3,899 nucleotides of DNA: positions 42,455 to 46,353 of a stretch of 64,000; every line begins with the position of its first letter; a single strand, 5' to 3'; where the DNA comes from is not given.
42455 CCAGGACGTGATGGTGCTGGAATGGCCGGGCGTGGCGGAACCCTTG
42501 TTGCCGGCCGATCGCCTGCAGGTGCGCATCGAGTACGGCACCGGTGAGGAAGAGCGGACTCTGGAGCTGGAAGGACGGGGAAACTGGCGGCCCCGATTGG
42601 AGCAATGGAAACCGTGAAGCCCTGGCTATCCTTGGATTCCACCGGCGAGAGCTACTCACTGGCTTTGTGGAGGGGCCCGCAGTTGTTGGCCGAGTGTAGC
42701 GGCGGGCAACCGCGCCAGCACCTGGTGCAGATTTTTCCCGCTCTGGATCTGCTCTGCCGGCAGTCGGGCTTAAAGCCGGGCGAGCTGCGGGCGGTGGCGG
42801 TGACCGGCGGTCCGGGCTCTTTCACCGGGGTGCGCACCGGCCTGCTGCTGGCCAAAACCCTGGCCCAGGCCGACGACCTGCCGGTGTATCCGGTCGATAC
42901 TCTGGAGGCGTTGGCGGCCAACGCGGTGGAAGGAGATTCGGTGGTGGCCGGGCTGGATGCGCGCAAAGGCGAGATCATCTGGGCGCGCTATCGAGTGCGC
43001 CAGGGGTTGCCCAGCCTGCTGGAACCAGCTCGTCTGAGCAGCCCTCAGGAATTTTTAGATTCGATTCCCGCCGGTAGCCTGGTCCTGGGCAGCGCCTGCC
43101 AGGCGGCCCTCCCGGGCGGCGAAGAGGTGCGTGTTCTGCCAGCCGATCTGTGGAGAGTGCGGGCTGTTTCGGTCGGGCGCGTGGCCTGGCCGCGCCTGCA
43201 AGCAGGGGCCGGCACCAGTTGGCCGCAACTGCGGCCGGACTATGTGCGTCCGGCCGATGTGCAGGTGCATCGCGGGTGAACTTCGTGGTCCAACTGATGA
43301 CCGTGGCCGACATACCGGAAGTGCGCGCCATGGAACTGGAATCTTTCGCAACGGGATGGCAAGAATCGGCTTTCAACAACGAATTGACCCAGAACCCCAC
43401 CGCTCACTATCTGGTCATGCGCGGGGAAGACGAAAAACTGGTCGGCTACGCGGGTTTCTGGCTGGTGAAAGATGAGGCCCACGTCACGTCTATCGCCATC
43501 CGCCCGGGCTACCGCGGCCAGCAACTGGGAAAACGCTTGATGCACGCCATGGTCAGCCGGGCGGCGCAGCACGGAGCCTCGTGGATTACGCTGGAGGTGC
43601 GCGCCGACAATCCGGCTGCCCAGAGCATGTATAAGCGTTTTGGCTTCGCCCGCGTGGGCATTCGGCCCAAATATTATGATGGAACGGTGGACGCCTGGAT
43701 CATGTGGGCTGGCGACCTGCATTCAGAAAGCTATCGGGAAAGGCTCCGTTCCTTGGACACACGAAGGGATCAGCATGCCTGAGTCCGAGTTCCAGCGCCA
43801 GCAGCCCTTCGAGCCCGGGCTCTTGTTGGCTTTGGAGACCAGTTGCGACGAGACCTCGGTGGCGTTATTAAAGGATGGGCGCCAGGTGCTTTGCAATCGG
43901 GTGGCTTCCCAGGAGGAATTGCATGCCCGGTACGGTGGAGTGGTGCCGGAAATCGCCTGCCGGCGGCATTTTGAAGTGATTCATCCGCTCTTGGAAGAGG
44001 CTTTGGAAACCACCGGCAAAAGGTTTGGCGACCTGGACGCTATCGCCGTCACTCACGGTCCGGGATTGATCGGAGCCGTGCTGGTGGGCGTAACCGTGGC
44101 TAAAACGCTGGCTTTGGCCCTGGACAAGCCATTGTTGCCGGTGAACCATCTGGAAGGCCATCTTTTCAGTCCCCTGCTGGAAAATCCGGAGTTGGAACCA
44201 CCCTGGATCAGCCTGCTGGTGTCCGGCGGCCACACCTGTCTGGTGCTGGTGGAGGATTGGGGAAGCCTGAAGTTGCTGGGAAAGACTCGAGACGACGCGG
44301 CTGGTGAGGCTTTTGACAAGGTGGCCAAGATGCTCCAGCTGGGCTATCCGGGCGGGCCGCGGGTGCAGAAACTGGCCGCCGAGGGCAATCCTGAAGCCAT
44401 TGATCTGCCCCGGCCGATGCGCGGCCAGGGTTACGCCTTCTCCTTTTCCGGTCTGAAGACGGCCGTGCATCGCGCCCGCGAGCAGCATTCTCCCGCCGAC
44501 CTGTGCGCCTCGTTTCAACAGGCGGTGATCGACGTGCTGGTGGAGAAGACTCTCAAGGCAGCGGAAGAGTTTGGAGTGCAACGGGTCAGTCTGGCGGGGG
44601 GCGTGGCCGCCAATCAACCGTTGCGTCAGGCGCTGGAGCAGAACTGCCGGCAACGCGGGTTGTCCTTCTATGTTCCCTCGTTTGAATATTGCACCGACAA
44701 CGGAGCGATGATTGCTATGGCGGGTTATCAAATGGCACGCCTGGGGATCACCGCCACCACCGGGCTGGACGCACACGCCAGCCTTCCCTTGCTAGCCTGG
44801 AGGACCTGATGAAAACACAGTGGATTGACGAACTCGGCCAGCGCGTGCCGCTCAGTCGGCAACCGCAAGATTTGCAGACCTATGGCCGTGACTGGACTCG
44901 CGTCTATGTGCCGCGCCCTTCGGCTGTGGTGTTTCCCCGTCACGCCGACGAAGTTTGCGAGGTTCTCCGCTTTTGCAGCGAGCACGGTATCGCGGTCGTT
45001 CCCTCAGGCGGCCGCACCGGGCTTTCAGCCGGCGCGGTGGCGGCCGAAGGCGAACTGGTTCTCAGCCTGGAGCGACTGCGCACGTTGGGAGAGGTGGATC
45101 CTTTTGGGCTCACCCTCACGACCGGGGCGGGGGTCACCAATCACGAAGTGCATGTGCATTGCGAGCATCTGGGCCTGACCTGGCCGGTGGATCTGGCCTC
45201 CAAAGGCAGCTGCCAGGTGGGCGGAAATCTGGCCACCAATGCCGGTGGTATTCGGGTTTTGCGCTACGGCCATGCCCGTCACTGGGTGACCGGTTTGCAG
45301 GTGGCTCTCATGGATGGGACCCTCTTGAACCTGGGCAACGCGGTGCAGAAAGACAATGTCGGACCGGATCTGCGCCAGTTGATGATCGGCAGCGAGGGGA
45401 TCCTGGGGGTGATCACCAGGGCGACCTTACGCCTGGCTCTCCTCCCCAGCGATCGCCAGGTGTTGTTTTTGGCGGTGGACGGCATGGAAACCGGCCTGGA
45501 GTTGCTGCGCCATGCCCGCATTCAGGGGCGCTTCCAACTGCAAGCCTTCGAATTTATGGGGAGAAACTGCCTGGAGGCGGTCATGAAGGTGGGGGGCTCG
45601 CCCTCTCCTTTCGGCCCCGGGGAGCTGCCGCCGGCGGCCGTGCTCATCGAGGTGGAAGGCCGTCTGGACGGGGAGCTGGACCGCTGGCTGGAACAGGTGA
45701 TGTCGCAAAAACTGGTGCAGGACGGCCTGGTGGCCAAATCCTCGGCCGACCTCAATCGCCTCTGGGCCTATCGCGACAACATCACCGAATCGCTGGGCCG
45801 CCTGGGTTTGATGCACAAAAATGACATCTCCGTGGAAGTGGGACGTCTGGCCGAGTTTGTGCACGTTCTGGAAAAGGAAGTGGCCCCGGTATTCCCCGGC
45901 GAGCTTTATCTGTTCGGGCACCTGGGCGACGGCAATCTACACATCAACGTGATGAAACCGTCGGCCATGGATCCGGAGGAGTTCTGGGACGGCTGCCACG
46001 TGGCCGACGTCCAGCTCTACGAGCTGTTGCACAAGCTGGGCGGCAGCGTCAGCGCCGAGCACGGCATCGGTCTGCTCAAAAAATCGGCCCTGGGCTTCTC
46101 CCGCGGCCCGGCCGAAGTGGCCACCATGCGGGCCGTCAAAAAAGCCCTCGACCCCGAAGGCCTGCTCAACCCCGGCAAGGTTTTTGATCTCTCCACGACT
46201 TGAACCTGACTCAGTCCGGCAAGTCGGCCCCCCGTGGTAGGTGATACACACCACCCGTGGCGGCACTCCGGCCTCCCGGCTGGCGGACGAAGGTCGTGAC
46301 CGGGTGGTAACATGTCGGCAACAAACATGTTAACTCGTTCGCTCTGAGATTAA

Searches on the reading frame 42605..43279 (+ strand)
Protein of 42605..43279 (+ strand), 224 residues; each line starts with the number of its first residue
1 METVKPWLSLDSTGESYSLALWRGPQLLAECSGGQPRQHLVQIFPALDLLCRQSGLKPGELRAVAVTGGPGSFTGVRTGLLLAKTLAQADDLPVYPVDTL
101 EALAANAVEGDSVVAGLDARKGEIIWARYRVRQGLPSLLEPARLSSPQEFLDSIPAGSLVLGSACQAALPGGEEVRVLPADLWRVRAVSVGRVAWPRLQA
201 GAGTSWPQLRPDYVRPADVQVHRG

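Call 20: search_protein_families(library=pfam, proteins=[window:42605-43279:+], max_evalue=0.001)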
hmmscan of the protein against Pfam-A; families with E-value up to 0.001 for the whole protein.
window:42605-43279:+ (224 aa): 1 family
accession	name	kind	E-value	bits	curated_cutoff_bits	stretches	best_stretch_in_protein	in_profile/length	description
PF00814.31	TsaD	-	2.8e-24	86.7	24.8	1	37-133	27-130/264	tRNA N6-adenosine threonylcarbamoyltransferase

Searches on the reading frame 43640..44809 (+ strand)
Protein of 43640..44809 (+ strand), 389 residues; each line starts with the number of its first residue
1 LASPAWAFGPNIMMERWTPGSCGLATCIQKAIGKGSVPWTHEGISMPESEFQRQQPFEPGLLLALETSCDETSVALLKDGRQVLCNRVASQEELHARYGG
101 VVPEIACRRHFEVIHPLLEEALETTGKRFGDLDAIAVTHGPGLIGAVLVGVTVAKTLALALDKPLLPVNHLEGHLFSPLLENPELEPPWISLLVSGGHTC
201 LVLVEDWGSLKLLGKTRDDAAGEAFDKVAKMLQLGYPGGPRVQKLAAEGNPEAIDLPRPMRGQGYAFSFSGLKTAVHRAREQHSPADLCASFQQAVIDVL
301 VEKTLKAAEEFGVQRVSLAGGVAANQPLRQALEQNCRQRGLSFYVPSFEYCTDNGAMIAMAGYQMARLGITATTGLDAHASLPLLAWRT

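Call 20: search_protein_families(library=pfam, proteins=[window:43640-44809:+], max_evalue=0.001)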
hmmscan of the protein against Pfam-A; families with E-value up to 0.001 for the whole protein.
window:43640-44809:+ (389 aa): 3 families
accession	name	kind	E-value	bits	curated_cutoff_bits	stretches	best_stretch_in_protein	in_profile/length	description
PF00814.31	TsaD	-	3.8e-99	332.1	24.8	1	82-359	1-263/264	tRNA N6-adenosine threonylcarbamoyltransferase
PF22521.2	HypF_C_2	-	2.6e-11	44.2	27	1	252-355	132-236/241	Carbamoyltransferase, Kae1-like Domain, second subdomain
PF02543.21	Carbam_trans_N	-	3.4e-06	27.1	24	1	273-337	265-325/346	Carbamoyltransferase N-terminus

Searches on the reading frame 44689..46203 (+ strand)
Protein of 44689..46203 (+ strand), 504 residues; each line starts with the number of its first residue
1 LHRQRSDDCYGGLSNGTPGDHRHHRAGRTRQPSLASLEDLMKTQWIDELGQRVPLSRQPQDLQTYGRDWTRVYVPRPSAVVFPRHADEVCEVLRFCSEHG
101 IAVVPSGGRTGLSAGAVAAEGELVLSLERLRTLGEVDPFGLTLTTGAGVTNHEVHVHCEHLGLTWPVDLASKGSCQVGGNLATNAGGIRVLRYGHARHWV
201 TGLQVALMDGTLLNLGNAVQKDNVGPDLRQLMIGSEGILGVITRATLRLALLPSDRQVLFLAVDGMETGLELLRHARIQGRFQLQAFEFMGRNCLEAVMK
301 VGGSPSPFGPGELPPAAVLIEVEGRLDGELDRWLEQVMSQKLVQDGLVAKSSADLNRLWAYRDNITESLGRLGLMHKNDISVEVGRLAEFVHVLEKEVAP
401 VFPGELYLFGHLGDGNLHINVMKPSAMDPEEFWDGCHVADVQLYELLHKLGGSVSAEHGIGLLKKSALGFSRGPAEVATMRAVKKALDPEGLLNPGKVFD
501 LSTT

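Call 21: search_protein_families(library=pfam, proteins=[window:44689-46203:+], max_evalue=0.001)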
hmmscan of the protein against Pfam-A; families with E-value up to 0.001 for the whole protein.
window:44689-46203:+ (504 aa): 2 families
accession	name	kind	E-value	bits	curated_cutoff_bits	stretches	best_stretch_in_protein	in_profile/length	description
PF02913.24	FAD-oxidase_C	-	1.4e-45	156.4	21.2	1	253-498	2-248/248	FAD linked oxidases, C-terminal domain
PF01565.28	FAD_binding_4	-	1.2e-34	119.4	26.4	1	77-215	1-138/139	FAD binding domain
